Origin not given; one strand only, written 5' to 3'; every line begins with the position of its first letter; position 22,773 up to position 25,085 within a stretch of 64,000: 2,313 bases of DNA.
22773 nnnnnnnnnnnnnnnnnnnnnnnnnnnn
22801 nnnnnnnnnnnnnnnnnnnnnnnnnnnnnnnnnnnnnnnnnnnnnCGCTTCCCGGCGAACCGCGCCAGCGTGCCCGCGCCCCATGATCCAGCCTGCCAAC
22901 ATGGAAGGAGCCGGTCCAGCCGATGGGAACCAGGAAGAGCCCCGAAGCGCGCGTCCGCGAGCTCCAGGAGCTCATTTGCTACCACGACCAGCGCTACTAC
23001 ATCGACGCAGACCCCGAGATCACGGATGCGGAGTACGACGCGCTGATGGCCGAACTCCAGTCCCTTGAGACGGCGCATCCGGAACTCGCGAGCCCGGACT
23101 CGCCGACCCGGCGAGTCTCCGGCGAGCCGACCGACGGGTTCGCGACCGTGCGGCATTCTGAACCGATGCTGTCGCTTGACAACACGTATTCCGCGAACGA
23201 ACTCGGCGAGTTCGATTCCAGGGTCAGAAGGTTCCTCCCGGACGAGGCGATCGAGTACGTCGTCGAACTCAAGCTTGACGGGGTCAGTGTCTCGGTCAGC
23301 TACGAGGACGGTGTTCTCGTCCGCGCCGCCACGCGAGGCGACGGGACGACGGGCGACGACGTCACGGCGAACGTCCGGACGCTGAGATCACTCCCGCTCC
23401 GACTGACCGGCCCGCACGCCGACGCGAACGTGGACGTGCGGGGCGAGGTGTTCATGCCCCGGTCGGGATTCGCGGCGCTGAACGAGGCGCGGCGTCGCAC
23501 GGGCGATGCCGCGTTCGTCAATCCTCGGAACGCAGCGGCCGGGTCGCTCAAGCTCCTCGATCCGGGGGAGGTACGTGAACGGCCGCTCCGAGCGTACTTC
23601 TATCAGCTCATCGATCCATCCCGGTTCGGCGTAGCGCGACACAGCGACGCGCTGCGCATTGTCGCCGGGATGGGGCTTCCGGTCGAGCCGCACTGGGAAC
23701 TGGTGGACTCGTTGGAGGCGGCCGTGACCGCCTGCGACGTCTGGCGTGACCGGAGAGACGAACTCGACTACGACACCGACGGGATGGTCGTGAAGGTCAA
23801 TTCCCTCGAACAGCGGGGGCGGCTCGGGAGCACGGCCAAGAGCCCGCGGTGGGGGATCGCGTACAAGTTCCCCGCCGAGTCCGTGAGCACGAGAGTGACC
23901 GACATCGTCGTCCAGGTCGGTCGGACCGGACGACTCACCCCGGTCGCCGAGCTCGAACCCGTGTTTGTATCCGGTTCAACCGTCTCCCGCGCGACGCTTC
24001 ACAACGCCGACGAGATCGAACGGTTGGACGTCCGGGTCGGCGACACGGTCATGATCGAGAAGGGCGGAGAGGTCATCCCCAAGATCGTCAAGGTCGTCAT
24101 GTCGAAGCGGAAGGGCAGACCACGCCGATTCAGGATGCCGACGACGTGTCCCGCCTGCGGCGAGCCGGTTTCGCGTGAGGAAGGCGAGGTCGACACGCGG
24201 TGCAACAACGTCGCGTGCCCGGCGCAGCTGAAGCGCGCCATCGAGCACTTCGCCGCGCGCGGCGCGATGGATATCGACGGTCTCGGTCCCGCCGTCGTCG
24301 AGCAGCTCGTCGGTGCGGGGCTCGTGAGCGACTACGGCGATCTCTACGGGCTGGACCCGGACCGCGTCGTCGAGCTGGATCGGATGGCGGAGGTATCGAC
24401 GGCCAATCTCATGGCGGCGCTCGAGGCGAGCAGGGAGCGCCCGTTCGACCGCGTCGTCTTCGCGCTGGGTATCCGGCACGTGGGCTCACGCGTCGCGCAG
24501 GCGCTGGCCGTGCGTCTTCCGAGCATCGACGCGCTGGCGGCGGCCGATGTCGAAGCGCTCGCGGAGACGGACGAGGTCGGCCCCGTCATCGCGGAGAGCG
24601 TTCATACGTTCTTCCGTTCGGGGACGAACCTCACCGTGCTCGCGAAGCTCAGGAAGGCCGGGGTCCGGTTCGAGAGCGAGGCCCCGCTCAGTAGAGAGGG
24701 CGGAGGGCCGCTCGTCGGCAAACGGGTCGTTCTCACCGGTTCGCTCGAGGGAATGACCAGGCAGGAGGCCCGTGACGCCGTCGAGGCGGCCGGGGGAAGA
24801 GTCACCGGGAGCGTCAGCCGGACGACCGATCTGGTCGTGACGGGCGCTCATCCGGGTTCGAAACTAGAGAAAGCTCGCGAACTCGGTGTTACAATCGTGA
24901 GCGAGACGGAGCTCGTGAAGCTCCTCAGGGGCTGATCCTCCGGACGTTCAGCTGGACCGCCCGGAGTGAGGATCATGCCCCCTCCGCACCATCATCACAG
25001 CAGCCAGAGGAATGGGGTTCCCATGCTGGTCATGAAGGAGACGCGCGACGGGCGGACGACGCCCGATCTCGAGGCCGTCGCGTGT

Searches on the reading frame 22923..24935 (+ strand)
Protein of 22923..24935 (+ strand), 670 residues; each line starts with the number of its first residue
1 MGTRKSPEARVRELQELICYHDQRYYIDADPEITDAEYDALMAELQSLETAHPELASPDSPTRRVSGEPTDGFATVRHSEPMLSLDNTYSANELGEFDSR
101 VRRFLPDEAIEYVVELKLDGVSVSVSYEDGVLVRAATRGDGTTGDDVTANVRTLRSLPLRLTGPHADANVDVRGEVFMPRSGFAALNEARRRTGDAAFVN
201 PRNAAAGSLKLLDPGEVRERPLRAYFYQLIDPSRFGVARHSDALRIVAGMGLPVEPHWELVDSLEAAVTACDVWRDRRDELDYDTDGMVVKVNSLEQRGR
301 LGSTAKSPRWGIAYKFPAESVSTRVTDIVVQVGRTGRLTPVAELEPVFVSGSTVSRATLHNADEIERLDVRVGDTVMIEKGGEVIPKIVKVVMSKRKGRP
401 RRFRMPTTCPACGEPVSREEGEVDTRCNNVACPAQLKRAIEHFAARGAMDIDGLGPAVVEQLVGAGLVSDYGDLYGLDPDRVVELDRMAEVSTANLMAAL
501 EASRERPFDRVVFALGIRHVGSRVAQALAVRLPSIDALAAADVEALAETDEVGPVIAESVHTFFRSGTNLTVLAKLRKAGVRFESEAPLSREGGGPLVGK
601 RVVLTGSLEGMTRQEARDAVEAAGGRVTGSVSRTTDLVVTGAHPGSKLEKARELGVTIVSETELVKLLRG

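Call 95: search_protein_families(library=pfam, proteins=[window:22923-24935:+], max_evalue=0.0001)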
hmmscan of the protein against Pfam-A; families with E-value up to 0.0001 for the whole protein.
window:22923-24935:+ (670 aa): 8 families
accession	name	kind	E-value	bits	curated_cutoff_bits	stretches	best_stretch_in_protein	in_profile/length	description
PF01653.23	DNA_ligase_aden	-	1.4e-86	290.5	27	1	72-319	3-253/253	NAD-dependent DNA ligase adenylation domain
PF03120.22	DNA_ligase_OB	-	1.5e-35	121.4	32.9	1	323-398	2-77/79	NAD-dependent DNA ligase OB-fold domain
PF12826.13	HHH_2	-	2.5e-21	76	27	1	510-572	1-63/64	Helix-hairpin-helix motif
PF00533.33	BRCT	-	1.6e-13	51.1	21.3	1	596-667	5-77/78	BRCA1 C Terminus (BRCT) domain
PF03119.21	DNA_ligase_ZBD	-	9.5e-10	38.6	25.8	1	408-434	1-27/27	NAD-dependent DNA ligase C4 zinc finger domain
PF14520.12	HHH_5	-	7e-09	36.5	27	0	515-560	5-51/57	Helix-hairpin-helix domain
PF12738.14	PTCB-BRCT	-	9.1e-06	26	22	1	605-660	5-60/63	twin BRCT domain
PF22745.1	Nlig-Ia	-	1.7e-05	25.8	27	1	7-57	2-52/92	DNA ligase-like, N-terminal NAD+-binding domain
